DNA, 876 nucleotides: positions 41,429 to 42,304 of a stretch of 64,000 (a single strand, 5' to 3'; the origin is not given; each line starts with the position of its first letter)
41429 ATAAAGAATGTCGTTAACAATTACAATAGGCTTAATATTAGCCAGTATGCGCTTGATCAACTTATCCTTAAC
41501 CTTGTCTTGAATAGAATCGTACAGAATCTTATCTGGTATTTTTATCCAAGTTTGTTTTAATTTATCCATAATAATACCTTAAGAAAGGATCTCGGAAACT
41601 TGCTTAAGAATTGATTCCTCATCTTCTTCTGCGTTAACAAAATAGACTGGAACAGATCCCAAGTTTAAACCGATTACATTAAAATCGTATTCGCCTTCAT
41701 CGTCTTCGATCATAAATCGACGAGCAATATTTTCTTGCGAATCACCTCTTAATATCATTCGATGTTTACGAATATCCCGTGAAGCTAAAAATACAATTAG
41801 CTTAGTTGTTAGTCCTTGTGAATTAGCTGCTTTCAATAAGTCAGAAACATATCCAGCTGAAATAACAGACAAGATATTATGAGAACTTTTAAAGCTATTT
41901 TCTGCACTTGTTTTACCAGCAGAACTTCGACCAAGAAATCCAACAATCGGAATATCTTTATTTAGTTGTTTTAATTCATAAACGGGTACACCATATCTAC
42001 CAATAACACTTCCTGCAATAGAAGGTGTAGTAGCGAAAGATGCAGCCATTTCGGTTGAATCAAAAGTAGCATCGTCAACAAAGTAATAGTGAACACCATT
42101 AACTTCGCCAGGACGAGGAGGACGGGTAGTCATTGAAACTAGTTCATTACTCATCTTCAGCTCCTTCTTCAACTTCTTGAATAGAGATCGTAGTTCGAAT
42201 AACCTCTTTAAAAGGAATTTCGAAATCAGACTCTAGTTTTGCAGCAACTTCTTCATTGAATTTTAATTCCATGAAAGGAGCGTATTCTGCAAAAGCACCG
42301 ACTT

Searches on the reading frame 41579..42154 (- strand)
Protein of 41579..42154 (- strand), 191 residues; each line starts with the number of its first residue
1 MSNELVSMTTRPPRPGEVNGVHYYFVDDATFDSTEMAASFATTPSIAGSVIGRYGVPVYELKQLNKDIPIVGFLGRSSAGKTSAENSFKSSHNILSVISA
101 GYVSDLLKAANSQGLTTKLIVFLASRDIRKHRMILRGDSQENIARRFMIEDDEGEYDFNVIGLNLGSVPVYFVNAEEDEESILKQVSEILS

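Call 3: search_protein_families(library=pfam, proteins=[window:41579-42154:-], max_evalue=1)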
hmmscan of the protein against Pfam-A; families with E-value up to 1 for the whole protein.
window:41579-42154:- (191 aa): 1 family
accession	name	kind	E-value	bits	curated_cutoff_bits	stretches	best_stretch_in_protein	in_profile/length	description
PF00625.27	Guanylate_kin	-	1.2e-07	32.1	25.2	1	6-52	34-80/182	Guanylate kinase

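Call 4: search_protein_families(library=phrogs, proteins=[window:41579-42154:-], max_evalue=0.1)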
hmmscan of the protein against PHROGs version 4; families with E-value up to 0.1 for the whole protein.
window:41579-42154:- (191 aa): 1 family
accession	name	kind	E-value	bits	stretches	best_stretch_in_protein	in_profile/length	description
phrog_1815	-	other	1.9e-17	65.2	2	3-65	30-89/197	guanylate kinase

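Call 5: find_homologous_proteins(query=window:41579-42154:-, max_evalue=0.001)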
Query window:41579-42154:- (191 aa): 32 proteins with E <= 0.001 among 332 candidates.
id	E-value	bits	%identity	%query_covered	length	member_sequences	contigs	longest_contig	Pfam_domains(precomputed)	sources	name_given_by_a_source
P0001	9.0e-118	408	100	100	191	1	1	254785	PF00625.28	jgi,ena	-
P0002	1.1e-51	193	53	99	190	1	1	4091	PF00625.28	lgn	-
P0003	6.6e-9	54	52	32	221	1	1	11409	PF00625.28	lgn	-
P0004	5.6e-8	51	56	30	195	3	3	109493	PF00625.28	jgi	jgi:guanylate kinase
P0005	2.8e-7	49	60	27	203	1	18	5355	PF00625.28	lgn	-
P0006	4.0e-7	48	52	32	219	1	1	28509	PF00625.28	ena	-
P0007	4.0e-7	48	52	32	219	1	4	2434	PF00625.28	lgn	-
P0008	4.0e-7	48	52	32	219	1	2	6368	PF00625.28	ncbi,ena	-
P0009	1.4e-6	46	58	27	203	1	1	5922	PF00625.28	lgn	-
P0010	1.4e-6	46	58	27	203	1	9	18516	PF00625.28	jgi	jgi:guanylate kinase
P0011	1.4e-6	46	58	27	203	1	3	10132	PF00625.28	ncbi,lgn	-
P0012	1.4e-6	46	58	27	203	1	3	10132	PF00625.28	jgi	-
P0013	3.7e-6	45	56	27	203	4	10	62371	PF00625.28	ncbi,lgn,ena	-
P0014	4.8e-6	45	86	15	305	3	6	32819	PF22525.2,PF00625.28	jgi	jgi:guanylate kinase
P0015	4.9e-6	45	93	14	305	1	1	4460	PF22525.2,PF00625.28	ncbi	-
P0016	5.4e-6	45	50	27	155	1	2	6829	PF13671.13,PF00625.28,PF13238.13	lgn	-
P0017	7.7e-6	44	30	77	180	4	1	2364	PF00625.28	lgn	-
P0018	4.3e-5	42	26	83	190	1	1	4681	PF13671.13,PF00625.28,PF13191.13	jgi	jgi:guanylate kinase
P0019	9.5e-5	40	51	27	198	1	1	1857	PF00625.28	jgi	jgi:guanylate kinase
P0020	1.0e-4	40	51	27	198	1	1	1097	PF00625.28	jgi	jgi:guanylate kinase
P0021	1.2e-4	40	51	27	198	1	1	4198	PF01926.30,PF00625.28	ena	-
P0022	1.4e-4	40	49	33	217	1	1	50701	PF00625.28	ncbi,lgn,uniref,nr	ncbi:guanylate kinase [Balnearium lithotrophicum]|uniref:Guanylate kinase n=1 Tax=Balnearium lithotr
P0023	2.1e-4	39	49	33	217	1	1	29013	PF00625.28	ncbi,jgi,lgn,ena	-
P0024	2.2e-4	39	51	27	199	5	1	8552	PF00625.28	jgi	jgi:guanylate kinase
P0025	4.0e-4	38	49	30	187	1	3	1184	PF00625.28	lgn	-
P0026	4.3e-4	38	29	84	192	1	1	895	PF00625.28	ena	-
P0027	5.9e-4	38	51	27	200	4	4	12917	PF00625.28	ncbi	-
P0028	6.8e-4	38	51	27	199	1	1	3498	PF13671.13,PF00625.28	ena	-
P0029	7.1e-4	38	48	33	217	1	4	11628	PF00625.28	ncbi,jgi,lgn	jgi:guanylate kinase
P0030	7.3e-4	38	48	33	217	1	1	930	PF00625.28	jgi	jgi:guanylate kinase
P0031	7.4e-4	38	48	33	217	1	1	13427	PF00625.28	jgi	jgi:guanylate kinase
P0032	8.9e-4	37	54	27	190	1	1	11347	PF00625.28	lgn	-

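Call 6: search_solved_structures(query=window:41579-42154:-, max_evalue=1, show_alignments=3)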
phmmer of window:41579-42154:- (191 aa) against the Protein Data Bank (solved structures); distinct sequences matched with E-value up to 1: 28.
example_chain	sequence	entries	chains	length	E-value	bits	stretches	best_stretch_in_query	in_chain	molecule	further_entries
2an9_A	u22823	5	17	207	5.4e-05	26.5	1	6-52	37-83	Guanylate kinase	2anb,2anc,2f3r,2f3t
1s96_A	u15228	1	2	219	6.3e-05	26.3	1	6-52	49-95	Guanylate kinase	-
8pts_A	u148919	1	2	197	7.6e-05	26.1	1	6-66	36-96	Guanylate kinase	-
6nui_A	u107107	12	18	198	7.7e-05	26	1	6-66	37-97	Guanylate kinase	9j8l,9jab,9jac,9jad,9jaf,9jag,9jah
28rz_A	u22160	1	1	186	0.00013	25.3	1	6-33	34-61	Guanylate kinase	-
1znw_A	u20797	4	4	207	0.00015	25.1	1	6-33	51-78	Guanylate kinase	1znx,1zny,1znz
1s4q_A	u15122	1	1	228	0.00018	24.9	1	6-33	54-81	Guanylate kinase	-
9jae_A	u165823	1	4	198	0.00026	24.3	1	6-66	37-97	Guanylate kinase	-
1z8f_A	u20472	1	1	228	0.00037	23.8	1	6-33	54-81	Guanylate kinase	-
6wct_A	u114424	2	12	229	0.00044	23.6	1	6-41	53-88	Guanylate kinase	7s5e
3tr0_A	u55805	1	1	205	0.00052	23.3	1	6-41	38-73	Guanylate kinase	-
1lvg_A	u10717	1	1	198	0.00075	22.8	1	6-66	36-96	Guanylate kinase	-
7luy_A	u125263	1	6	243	0.0011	22.3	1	6-58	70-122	Guanylate kinase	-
1ex6_A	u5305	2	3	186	0.0032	20.8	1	6-67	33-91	GUANYLATE KINASE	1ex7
1gky_A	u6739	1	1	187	0.0033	20.7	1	6-67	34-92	GUANYLATE KINASE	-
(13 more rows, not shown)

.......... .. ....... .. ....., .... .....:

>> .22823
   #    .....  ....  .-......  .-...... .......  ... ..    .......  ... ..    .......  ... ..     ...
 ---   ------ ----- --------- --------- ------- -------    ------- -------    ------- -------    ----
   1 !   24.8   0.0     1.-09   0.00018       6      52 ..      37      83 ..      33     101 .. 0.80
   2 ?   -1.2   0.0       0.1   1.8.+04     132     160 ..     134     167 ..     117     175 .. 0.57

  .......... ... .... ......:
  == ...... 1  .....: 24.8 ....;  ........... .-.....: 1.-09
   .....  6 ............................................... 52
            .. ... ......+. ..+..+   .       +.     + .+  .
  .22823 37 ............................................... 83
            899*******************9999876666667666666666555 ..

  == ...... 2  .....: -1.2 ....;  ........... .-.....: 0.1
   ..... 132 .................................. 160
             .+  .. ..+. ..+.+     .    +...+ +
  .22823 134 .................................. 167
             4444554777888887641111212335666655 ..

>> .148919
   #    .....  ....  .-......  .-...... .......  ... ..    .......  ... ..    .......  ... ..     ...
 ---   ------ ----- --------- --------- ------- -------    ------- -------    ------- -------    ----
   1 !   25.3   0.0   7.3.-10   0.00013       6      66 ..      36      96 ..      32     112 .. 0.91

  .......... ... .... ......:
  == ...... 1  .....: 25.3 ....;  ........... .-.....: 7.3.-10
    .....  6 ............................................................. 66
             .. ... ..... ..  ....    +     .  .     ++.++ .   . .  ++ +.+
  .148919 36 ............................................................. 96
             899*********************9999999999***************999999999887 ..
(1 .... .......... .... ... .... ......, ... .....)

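Call 10: find_encoding_contigs(protein=P0002, flank=5000)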
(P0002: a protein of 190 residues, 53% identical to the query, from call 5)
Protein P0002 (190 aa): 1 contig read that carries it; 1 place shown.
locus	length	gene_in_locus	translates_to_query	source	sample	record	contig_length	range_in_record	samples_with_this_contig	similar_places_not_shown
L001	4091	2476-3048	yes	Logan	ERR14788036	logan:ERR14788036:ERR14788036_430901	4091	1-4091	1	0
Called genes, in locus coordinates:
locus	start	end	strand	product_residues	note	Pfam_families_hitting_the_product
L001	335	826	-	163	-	-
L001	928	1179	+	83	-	-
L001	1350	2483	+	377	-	PF12705:PDDEXK_1 (weak)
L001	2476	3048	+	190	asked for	PF00625:Guanylate_kin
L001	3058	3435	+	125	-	-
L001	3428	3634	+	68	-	-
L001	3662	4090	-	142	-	?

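Call 16: find_encoding_contigs(protein=P0001, flank=10000)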
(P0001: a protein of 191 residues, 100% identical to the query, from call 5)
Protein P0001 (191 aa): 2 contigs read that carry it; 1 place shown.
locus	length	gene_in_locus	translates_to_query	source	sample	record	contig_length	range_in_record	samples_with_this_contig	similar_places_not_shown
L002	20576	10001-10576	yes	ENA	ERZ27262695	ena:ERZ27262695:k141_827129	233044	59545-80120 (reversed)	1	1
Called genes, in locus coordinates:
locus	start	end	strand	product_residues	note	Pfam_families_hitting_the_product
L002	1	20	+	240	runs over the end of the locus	-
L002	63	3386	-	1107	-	PF02811:PHP, PF07733:DNA_pol3_alpha, PF17657:DNA_pol3_finger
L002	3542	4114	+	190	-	-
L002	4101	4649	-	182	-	-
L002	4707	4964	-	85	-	-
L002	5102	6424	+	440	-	-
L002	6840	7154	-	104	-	-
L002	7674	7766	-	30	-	-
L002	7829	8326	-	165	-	-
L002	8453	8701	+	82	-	-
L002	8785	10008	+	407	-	PF12705:PDDEXK_1 (weak)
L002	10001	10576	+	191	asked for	PF00625:Guanylate_kin (weak)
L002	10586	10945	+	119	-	-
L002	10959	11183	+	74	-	-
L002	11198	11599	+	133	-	-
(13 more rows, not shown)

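Call 17: search_protein_representatives(alignment_id=A1)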
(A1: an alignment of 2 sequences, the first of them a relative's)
Query: 2 sequences, 192 profile positions. Proteins with E-value up to 0.001 (for the whole library): 2051; up to 1e-10: 45; up to 1e-30: 2. The best 150 are listed.
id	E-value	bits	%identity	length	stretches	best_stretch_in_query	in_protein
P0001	1.3e-110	383.9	-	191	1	1-192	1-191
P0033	4.0e-65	235.5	-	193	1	1-191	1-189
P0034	4.0e-28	114.8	-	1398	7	8-34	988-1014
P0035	4.2e-26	108.2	-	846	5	6-53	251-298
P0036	5.4e-22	94.8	-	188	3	88-158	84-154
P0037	3.8e-21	92.0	-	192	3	87-186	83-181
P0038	9.0e-21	90.8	-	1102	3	6-62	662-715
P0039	1.7e-19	86.7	-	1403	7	4-36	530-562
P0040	2.2e-19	86.3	-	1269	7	5-34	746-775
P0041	2.2e-19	86.3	-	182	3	88-157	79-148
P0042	3.5e-18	82.3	-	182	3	87-160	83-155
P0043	1.2e-17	80.6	-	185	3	93-164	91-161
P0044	8.0e-17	77.9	-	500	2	6-73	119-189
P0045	1.3e-16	77.2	-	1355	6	7-33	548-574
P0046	3.9e-16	75.7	-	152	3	84-159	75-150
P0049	1.2e-15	74.0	-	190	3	93-190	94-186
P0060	7.1e-13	65.0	-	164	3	92-158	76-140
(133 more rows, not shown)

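Call 26: predict_structure(alignment_id=A2)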
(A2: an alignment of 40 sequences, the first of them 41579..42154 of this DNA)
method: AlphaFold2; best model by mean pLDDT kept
length: 191 residues; sequences in the alignment: 40
mean_pLDDT: 93.0   pTM: 0.87
mean pLDDT of the five models: 93.0, 92.9, 91.6, 90.6, 88.0
residues with pLDDT >= 90: 167; 70-90: 15; 50-70: 8; < 50: 1
segments of 3 or more residues with pLDDT < 50: none
pLDDT, mean of each block of 10 residues (from residue 1): 83 95 96 97 65 94 95 95 94 94 97 97 98 96 90 92 95 98 98 94
secondary structure, 60 per line:
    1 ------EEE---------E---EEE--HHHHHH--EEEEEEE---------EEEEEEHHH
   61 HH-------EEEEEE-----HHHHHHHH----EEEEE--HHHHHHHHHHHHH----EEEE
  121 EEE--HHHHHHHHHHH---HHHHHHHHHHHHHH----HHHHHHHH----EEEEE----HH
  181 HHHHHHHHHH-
elements in order: E7-9 E23-25 H28-33 E36-42 E52-57 H58-62 E70-75 H81-88 E93-97 H100-112 E117-123 H126-136 H140-153 H158-165 E170-174 H179-190

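Call 29: fold_search(model_id=the predicted structure, library=pdb)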
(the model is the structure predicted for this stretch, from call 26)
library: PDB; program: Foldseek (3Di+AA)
matches with E <= 10: 1324; with E <= 0.001: 100
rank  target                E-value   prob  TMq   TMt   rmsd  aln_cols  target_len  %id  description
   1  1gky                  1.4e-07  1.00  0.55  0.56   5.2       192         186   22  REFINED STRUCTURE OF THE COMPLEX BETWEEN GUANYLATE KINASE AND ITS SUBSTRATE GMP AT 2.0 ANGSTROMS RESOLUTION (released 1994-01-31)
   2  10sw_D                1.9e-07  1.00  0.52  0.49   6.8       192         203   21  Crystal structure of Guanylate Kinase from Burkholderia thailandensis in complex with GDP (released 2026-02-18)
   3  9j8l_A                3.9e-07  1.00  0.44  0.43   7.7       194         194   18  apo form of GMPK (released 2025-09-03)
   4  10sr_F                5.0e-07  1.00  0.49  0.47   7.3       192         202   21  Crystal structure of Guanylate Kinase from Burkholderia thailandensis in complex with GMP (released 2026-02-18)
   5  4f4j_A                9.5e-07  1.00  0.43  0.43   6.7       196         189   21  Conversion of the enzyme guanylate kinase into a mitotic spindle orienting protein by a single mutation that inhibits  (released 2012-06-13)
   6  10sw_F                1.0e-06  1.00  0.48  0.46   7.4       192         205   21  Crystal structure of Guanylate Kinase from Burkholderia thailandensis in complex with GDP (released 2026-02-18)
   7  3tau_A                1.0e-06  1.00  0.42  0.42   9.9       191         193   18  Crystal Structure of a Putative Guanylate Monophosphaste Kinase from Listeria monocytogenes EGD-e (released 2011-08-24)
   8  7f7g_A                1.5e-06  1.00  0.43  0.44   6.4       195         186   15  a linear Peptide Inhibitors in complex with GK domain (released 2022-02-23)
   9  9lo3                  1.6e-06  1.00  0.54  0.53   5.6       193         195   16  Transition state analogue(GMPK in complex with GMP, ADP, Mg2+ and AlF4- at 277 K) (released 2025-09-10)
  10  10sr_A                1.7e-06  1.00  0.50  0.47   7.3       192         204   21  Crystal structure of Guanylate Kinase from Burkholderia thailandensis in complex with GMP (released 2026-02-18)
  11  10sr_H                1.9e-06  1.00  0.50  0.48   7.2       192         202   21  Crystal structure of Guanylate Kinase from Burkholderia thailandensis in complex with GMP (released 2026-02-18)
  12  8pts_A                1.9e-06  1.00  0.50  0.49   6.1       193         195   17  human GUK1 in complex with compound AT8001 (released 2024-07-24)
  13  10sr_D                1.9e-06  1.00  0.50  0.48   7.1       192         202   20  Crystal structure of Guanylate Kinase from Burkholderia thailandensis in complex with GMP (released 2026-02-18)
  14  9jae_B                1.9e-06  1.00  0.42  0.41   7.7       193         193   17  GMPK(S37P mutant) (released 2025-09-03)
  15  9jaf_A                2.0e-06  1.00  0.54  0.53   6.5       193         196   17  GMPK in complex with GMP and sulfate (released 2025-09-03)
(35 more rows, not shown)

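Call 34: find_related_loci(query=A3, collection=viral_contigs, flank=6000)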
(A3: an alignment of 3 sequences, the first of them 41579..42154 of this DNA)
Query A3 (191 aa) in viral_contigs; peptide patterns used: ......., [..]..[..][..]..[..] (x = any residue, [..] = any of these).
72 stretches matched a pattern; 8 encode a relative of the query (tblastn E <= 1e-3); 8 distinct loci.
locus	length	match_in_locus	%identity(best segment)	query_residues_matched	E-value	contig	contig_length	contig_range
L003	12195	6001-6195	40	1-67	8e-8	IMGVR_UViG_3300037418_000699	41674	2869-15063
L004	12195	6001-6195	40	1-67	8e-8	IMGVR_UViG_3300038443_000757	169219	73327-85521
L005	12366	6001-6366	25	5-160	1e-6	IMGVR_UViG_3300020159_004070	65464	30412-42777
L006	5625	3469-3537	78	5-27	1e-6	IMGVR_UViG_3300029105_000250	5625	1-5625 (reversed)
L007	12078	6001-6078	54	7-32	9e-6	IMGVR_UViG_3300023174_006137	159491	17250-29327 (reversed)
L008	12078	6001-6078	62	6-31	5e-5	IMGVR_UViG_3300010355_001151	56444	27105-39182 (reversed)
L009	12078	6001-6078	62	6-31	1e-4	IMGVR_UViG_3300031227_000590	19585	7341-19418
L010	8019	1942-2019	62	6-31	1e-4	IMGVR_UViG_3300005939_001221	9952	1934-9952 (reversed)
